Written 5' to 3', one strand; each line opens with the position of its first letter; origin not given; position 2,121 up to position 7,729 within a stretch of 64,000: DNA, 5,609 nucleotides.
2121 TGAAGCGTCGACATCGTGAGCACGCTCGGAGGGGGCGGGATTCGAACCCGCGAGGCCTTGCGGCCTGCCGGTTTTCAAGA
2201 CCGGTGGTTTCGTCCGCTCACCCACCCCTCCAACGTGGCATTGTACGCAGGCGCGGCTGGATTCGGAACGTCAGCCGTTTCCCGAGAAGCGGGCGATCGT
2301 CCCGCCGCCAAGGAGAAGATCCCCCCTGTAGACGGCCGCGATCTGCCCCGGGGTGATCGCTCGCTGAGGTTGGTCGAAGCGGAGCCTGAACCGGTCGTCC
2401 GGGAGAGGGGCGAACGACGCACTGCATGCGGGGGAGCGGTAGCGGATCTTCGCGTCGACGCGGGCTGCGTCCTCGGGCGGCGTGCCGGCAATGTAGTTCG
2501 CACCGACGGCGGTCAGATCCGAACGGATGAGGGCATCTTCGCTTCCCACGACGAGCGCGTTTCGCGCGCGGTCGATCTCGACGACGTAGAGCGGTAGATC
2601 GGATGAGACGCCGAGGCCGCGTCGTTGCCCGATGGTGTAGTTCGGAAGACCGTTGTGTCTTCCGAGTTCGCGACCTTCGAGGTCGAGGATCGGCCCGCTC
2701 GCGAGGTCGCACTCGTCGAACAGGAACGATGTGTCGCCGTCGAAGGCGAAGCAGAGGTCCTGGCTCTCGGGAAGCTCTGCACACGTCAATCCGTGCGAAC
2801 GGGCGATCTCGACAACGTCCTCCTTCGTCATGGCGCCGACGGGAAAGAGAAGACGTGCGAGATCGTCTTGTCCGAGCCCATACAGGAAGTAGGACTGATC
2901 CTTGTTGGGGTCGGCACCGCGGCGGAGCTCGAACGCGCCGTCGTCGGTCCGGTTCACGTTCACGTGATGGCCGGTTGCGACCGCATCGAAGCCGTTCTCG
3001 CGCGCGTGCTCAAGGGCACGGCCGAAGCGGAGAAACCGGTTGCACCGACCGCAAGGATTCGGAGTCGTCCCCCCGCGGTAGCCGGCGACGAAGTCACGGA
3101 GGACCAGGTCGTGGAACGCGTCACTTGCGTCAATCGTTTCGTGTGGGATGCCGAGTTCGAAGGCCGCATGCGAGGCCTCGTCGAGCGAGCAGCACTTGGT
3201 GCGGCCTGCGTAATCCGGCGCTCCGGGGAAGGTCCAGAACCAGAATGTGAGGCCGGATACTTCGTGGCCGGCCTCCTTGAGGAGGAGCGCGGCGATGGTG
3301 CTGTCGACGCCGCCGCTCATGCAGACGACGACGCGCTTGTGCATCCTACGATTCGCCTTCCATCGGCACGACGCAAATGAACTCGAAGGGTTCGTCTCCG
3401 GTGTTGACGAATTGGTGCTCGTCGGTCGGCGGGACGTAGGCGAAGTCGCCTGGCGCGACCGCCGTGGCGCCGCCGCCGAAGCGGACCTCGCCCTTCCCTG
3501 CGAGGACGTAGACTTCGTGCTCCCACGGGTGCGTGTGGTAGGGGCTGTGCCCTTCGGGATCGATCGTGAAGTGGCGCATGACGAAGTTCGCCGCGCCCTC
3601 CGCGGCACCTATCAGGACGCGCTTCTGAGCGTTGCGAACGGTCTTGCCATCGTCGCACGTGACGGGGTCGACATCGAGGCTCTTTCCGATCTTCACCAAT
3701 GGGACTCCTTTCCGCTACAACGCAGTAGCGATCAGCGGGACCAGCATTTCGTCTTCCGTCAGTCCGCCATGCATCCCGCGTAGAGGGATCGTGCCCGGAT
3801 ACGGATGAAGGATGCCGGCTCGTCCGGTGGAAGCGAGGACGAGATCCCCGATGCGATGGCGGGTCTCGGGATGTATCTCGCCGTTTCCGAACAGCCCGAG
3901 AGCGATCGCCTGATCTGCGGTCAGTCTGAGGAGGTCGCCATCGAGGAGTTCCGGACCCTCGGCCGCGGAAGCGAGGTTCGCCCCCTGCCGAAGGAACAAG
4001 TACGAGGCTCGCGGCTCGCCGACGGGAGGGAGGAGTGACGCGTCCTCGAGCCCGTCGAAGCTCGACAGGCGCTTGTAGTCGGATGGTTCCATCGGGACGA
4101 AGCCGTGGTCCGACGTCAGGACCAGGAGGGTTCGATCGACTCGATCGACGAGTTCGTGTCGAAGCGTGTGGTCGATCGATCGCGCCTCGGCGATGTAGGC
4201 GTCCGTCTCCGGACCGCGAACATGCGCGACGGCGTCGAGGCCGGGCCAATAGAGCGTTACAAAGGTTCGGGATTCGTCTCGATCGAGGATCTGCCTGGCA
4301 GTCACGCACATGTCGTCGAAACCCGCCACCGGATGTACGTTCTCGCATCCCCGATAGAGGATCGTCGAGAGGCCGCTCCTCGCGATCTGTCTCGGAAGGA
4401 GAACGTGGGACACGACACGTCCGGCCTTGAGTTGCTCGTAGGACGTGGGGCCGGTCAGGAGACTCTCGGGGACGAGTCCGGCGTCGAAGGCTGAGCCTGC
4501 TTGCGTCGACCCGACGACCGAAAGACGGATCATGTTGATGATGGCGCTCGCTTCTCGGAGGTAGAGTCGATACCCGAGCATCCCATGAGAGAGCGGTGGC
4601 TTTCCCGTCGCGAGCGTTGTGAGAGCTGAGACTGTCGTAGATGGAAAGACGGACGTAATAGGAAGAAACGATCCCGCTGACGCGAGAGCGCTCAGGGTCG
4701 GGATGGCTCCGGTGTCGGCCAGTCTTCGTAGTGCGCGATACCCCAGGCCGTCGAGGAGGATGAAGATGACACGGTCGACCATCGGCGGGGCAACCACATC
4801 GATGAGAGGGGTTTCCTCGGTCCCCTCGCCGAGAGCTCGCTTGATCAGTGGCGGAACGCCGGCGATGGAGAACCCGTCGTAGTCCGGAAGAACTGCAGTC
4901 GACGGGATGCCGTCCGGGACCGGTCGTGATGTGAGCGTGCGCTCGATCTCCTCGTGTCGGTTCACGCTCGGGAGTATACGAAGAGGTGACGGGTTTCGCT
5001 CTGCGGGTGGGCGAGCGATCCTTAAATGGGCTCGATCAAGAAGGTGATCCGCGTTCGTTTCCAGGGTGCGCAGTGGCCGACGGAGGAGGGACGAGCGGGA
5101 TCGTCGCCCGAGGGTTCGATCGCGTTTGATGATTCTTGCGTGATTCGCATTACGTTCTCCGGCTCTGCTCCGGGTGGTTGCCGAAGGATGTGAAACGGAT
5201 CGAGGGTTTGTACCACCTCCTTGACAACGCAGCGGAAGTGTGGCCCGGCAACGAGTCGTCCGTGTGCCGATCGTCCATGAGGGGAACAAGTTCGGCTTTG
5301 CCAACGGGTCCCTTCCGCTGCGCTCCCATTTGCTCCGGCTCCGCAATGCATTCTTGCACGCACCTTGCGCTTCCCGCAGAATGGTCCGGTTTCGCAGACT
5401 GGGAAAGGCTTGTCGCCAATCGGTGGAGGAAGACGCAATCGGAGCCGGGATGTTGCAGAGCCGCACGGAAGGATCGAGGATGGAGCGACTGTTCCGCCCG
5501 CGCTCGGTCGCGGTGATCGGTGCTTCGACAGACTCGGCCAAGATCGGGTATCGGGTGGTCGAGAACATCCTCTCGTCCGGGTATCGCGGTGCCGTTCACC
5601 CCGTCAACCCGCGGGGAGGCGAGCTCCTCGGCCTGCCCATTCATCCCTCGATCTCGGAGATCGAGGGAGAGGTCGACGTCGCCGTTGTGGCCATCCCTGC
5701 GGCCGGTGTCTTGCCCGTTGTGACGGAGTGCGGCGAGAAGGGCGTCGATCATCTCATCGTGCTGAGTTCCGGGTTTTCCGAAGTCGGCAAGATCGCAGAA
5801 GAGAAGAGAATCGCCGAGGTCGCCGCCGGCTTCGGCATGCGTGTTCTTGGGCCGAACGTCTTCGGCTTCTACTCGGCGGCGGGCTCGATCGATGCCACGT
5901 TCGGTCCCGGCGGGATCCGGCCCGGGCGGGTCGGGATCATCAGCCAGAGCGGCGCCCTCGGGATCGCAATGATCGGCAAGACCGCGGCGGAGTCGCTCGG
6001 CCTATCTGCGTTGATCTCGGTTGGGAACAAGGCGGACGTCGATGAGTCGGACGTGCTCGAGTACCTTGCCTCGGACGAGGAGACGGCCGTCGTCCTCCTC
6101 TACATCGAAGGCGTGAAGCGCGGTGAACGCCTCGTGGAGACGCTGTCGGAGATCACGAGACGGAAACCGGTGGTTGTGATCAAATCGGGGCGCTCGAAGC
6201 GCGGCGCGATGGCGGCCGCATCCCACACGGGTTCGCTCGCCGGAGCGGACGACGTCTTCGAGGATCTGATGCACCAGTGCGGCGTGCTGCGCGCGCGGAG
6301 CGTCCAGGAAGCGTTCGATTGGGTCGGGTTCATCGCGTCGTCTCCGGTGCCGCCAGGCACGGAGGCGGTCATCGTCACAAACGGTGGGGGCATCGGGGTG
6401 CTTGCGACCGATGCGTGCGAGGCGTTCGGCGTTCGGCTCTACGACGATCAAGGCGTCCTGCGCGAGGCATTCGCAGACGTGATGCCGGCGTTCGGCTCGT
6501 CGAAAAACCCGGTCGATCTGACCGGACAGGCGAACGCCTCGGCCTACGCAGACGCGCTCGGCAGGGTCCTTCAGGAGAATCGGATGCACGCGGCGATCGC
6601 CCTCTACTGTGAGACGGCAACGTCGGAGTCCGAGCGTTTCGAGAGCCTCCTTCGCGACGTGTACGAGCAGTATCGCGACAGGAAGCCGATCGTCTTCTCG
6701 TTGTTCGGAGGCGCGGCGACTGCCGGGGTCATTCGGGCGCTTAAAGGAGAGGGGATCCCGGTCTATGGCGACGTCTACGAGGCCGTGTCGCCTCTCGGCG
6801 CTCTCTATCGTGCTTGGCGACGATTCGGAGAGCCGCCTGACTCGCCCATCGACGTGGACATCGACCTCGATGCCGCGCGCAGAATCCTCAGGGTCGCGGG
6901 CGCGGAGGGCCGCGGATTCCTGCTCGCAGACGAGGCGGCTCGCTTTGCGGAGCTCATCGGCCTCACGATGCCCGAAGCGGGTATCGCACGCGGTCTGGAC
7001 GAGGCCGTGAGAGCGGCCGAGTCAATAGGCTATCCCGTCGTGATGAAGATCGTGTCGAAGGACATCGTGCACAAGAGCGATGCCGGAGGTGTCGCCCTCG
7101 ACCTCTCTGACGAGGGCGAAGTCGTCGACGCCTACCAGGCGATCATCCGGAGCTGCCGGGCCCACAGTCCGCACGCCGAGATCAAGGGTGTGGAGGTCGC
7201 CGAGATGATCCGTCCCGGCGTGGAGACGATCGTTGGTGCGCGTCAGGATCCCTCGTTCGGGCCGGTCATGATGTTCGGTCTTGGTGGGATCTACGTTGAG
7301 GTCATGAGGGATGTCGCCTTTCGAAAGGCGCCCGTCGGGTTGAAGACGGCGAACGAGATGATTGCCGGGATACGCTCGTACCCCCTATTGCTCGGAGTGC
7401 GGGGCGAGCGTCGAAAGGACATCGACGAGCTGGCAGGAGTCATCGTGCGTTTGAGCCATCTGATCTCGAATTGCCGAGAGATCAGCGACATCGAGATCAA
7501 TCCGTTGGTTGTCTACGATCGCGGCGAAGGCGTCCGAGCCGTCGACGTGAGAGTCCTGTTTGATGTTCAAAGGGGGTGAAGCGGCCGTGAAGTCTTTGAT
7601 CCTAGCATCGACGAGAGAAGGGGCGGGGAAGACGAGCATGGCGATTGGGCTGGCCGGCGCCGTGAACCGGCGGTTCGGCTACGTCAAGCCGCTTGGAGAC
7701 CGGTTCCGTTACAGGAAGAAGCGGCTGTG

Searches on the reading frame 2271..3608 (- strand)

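Call 77: search_protein_families(library=pfam, proteins=[window:2271-3608:-], max_evalue=0.0001)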
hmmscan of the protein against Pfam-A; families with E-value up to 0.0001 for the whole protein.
window:2271-3608:- (445 aa): 4 families
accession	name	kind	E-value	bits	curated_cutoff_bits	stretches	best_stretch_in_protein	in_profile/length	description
PF03054.22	tRNA_Me_trans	-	2e-59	201.1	20.6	1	91-287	1-199/202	tRNA methyl transferase HUP domain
PF20258.4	tRNA_Me_trans_C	-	2.5e-19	69.8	20.6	1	364-438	3-77/77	Aminomethyltransferase beta-barrel domain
PF20259.3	tRNA_Me_trans_M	-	1.5e-17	63.3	27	1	294-355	2-65/66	tRNA methyl transferase PRC-barrel domain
PF06508.19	QueC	-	1.4e-05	25.1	22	0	93-159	2-58/210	Queuosine biosynthesis protein QueC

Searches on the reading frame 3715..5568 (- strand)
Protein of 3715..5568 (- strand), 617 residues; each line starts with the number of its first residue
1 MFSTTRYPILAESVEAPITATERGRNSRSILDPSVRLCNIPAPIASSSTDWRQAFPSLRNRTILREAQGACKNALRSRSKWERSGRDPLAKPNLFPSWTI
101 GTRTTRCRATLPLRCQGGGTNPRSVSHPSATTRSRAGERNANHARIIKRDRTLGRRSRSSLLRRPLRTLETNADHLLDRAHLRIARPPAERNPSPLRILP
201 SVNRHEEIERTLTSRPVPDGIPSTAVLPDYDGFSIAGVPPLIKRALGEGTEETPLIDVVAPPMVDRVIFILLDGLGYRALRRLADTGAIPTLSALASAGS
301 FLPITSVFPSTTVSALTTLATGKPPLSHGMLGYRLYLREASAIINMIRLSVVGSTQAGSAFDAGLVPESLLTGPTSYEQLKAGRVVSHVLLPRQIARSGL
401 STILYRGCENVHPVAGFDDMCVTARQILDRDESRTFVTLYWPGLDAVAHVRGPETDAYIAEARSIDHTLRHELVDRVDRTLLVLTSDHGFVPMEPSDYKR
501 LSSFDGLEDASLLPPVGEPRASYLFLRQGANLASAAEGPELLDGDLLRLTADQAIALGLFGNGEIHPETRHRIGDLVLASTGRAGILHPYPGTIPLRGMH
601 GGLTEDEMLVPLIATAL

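Call 77: search_protein_families(library=pfam, proteins=[window:3715-5568:-], max_evalue=0.0001)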
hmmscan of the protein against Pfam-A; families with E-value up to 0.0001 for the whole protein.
window:3715-5568:- (617 aa): 1 family
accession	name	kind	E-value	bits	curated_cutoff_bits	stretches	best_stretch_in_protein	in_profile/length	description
PF01663.27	Phosphodiest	-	1.1e-26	94.7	23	1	267-500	1-228/342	Type I phosphodiesterase / nucleotide pyrophosphatase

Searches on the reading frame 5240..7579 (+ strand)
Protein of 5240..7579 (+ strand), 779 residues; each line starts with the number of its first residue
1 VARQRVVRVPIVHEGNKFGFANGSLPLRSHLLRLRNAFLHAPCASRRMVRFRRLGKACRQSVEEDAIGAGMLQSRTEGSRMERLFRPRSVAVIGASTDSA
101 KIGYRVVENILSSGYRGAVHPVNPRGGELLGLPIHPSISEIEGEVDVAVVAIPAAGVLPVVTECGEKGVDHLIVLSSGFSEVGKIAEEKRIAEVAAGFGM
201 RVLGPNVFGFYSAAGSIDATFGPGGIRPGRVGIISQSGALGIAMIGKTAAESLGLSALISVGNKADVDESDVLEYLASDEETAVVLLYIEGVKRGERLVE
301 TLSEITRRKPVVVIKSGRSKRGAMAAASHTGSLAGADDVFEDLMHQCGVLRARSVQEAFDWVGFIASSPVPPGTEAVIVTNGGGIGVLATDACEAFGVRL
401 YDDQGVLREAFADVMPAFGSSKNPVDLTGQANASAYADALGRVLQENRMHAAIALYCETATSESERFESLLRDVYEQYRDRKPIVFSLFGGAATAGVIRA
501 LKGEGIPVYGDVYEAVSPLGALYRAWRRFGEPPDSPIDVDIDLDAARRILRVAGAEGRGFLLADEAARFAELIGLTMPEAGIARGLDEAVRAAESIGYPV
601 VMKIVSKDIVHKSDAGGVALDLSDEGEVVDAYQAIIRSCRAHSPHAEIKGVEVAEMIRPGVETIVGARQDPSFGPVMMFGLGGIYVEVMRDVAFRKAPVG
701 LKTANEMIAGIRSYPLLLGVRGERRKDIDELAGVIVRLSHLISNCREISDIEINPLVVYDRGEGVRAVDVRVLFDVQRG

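Call 77: search_protein_families(library=pfam, proteins=[window:5240-7579:+], max_evalue=0.0001)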
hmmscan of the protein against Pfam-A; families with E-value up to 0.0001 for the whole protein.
window:5240-7579:+ (779 aa): 5 families
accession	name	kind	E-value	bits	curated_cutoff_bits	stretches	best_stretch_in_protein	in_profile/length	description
PF13549.11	ATP-grasp_5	-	4.8e-74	248.9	27.6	1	555-772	4-219/221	ATP-grasp domain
PF13607.11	Succ_CoA_lig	-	3.2e-52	176.4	27.4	1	228-362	1-135/138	Succinyl-CoA ligase like flavodoxin domain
PF13380.12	CoA_binding_2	-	6.4e-23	81.9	22.8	1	88-207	1-110/116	CoA binding domain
PF19045.5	Ligase_CoA_2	-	6.5e-19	69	23.7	1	377-527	2-155/162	Ligase-CoA domain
PF02629.25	CoA_binding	-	2.1e-12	48.1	22.3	1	87-177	3-96/97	CoA binding domain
